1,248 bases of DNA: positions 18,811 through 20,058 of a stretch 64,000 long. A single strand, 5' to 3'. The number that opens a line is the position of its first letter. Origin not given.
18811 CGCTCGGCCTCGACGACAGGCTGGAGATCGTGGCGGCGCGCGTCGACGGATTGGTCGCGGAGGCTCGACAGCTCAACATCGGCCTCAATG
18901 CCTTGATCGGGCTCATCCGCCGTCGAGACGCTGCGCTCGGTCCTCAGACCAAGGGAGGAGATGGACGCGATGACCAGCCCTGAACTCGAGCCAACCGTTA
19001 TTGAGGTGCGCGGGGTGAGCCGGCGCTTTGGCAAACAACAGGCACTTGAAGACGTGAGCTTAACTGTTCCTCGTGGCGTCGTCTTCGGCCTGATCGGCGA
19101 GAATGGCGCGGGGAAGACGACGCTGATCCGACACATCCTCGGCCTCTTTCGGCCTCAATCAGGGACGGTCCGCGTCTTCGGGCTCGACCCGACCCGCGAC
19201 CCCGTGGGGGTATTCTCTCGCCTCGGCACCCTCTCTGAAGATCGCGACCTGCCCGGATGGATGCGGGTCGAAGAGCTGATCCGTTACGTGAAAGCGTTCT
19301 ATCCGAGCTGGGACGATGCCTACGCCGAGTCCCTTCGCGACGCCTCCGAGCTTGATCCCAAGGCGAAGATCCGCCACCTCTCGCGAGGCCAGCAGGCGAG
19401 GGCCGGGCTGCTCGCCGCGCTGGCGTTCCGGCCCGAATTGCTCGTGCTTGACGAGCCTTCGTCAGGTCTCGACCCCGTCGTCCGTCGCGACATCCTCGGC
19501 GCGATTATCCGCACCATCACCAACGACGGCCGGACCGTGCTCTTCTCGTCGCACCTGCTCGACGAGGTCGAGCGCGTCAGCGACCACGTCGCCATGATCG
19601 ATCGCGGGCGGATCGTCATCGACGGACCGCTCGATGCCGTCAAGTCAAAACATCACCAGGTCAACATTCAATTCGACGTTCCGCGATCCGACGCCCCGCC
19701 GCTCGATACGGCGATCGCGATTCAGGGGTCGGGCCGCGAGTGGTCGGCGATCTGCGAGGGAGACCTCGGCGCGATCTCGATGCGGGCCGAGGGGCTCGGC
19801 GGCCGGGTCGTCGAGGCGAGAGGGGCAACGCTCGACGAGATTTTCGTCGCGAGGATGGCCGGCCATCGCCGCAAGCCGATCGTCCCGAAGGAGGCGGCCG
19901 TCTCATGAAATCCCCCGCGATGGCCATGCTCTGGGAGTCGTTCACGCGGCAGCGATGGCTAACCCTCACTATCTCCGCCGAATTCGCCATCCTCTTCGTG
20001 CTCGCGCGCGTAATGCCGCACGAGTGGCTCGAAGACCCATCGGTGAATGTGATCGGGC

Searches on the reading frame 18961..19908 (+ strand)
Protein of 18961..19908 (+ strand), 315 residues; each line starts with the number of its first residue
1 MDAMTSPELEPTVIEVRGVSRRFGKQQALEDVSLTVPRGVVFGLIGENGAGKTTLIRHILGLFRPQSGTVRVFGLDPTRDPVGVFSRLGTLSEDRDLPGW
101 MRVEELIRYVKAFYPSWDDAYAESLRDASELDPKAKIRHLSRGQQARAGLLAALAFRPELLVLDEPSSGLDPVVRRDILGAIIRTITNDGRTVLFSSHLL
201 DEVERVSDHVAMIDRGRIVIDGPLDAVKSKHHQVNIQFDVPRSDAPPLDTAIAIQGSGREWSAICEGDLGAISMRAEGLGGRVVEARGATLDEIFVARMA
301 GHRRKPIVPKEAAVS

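Call 62: search_protein_families(library=pfam, proteins=[window:18961-19908:+], max_evalue=0.00001)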
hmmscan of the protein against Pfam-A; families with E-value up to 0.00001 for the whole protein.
window:18961-19908:+ (315 aa): 2 families
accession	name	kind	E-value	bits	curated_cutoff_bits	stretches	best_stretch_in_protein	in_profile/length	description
PF00005.33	ABC_tran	-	2.4e-23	83.7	25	1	29-167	1-136/137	ABC transporter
PF13304.12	AAA_21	-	8.7e-15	56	27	1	134-198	232-298/304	AAA domain, putative AbiEii toxin, Type IV TA system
